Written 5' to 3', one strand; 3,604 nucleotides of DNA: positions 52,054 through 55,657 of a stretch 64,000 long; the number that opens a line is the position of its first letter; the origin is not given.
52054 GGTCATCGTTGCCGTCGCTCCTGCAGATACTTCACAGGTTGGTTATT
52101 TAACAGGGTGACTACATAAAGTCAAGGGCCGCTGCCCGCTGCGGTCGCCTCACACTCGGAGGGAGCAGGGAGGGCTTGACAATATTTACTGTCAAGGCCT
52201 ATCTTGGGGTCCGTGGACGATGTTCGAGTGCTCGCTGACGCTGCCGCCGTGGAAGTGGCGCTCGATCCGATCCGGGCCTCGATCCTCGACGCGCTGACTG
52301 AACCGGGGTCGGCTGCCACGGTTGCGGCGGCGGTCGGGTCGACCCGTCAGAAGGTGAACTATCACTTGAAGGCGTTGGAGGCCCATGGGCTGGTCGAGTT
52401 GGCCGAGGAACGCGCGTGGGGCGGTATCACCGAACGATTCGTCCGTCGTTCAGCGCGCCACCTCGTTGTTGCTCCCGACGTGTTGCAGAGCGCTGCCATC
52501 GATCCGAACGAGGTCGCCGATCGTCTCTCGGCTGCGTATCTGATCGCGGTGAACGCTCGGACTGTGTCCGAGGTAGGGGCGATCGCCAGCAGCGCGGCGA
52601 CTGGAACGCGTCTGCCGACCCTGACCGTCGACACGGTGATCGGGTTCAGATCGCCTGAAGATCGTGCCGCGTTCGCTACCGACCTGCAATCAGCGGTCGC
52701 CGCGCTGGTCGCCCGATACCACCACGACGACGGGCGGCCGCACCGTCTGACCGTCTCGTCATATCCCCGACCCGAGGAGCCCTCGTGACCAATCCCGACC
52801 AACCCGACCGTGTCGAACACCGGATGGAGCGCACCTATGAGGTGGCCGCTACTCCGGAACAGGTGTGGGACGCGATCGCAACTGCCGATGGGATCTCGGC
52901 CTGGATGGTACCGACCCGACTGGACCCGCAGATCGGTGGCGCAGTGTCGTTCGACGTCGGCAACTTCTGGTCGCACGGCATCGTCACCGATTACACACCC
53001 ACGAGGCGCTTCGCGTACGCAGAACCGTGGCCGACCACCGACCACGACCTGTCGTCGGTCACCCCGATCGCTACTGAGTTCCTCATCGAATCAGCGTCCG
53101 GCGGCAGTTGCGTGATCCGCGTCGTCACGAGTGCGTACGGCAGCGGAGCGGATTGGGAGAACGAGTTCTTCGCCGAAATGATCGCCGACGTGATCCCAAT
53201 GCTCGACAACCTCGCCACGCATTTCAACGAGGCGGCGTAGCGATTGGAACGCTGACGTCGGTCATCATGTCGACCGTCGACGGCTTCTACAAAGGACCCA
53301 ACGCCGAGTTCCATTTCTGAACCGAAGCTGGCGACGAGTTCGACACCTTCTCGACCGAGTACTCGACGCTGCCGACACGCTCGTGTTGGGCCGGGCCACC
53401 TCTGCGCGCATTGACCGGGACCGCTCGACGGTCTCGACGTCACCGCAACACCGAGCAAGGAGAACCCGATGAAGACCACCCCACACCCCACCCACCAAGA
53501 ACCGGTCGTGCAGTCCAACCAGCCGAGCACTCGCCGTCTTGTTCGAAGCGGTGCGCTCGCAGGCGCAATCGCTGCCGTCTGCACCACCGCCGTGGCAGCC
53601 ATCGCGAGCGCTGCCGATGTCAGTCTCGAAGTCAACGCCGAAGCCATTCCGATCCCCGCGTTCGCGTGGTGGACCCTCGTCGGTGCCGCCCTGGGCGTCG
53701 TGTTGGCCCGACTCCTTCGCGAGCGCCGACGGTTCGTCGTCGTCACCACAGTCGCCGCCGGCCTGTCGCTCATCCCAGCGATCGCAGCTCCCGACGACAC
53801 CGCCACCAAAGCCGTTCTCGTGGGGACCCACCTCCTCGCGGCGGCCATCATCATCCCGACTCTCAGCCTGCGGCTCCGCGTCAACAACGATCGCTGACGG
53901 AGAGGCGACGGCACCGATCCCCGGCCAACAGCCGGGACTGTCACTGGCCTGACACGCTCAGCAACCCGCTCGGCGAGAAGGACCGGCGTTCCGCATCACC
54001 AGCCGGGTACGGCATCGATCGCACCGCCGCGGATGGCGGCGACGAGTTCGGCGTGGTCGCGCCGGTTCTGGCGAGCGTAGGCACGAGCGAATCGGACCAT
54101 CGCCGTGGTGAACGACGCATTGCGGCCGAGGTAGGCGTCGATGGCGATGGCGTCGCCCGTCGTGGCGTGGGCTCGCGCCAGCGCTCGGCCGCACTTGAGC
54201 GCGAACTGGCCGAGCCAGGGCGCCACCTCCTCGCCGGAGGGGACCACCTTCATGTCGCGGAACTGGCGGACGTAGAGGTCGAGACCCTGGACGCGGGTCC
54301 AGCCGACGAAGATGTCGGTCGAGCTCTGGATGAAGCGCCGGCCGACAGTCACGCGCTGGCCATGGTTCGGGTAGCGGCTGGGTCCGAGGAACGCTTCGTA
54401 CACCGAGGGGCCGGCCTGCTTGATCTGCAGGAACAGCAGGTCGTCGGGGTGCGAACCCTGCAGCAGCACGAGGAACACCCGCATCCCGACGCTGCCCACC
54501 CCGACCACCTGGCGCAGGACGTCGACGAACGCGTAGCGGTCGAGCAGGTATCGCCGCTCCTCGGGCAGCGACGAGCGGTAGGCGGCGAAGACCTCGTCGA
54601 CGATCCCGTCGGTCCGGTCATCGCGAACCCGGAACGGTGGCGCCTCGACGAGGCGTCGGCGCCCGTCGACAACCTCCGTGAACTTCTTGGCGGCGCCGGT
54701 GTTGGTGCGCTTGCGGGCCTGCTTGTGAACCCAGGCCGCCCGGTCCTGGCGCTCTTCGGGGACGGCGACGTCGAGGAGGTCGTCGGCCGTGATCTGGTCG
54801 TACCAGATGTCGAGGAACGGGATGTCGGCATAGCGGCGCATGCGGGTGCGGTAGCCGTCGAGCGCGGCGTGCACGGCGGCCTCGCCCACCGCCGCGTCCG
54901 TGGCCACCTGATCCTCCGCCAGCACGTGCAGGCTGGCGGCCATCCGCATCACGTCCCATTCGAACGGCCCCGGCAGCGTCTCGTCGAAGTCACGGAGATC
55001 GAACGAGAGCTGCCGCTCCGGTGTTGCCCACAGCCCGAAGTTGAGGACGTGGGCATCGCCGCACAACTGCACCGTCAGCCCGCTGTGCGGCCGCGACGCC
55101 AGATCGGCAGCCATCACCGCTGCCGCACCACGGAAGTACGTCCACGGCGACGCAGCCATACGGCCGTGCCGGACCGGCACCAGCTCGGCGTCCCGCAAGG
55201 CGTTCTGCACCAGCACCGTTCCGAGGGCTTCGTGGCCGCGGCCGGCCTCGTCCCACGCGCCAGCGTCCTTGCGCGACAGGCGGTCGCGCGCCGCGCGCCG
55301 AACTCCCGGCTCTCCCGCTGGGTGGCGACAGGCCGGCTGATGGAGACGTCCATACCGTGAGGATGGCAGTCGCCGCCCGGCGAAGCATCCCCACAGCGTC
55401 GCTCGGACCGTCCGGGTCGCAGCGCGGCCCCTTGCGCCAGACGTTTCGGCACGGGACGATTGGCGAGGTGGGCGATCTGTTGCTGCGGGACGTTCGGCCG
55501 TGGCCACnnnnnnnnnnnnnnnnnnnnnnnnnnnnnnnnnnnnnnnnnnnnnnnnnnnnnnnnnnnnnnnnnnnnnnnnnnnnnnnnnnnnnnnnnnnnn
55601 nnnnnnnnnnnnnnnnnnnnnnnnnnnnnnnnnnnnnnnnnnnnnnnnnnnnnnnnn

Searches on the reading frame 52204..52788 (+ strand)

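Call 75: search_protein_families(library=pfam, proteins=[window:52204-52788:+], max_evalue=0.001)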
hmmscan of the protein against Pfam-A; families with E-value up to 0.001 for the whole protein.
window:52204-52788:+ (194 aa): 2 families
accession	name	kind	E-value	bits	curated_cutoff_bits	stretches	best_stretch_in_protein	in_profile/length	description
PF12840.13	HTH_20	-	3.1e-12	46.7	27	1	20-66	2-50/51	Helix-turn-helix domain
PF25212.1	HVO_A0114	-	0.00098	19.3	27.6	0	8-69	8-71/84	HVO_A0114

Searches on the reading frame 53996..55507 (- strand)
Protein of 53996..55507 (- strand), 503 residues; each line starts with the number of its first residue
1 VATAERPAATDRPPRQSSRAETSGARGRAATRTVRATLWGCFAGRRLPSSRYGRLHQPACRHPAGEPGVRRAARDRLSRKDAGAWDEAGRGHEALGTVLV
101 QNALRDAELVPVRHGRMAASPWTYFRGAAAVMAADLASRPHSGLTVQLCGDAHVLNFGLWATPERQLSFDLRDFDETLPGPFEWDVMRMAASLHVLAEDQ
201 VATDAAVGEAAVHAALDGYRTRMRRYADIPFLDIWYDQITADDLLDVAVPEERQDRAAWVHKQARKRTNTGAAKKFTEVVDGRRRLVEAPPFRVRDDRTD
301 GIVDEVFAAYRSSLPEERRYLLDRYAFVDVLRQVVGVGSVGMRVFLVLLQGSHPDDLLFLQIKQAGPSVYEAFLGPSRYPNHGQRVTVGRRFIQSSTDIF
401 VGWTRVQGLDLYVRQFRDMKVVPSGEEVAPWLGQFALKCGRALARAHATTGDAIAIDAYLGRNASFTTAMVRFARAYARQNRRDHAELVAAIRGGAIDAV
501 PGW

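Call 75: search_protein_families(library=pfam, proteins=[window:53996-55507:-], max_evalue=0.001)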
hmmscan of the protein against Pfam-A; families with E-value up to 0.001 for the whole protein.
window:53996-55507:- (503 aa): 1 family
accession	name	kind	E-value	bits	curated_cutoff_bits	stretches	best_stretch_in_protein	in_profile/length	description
PF10009.15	DUF2252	-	5.2e-121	404.8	22.3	1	105-491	1-392/392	Uncharacterized protein conserved in bacteria (DUF2252)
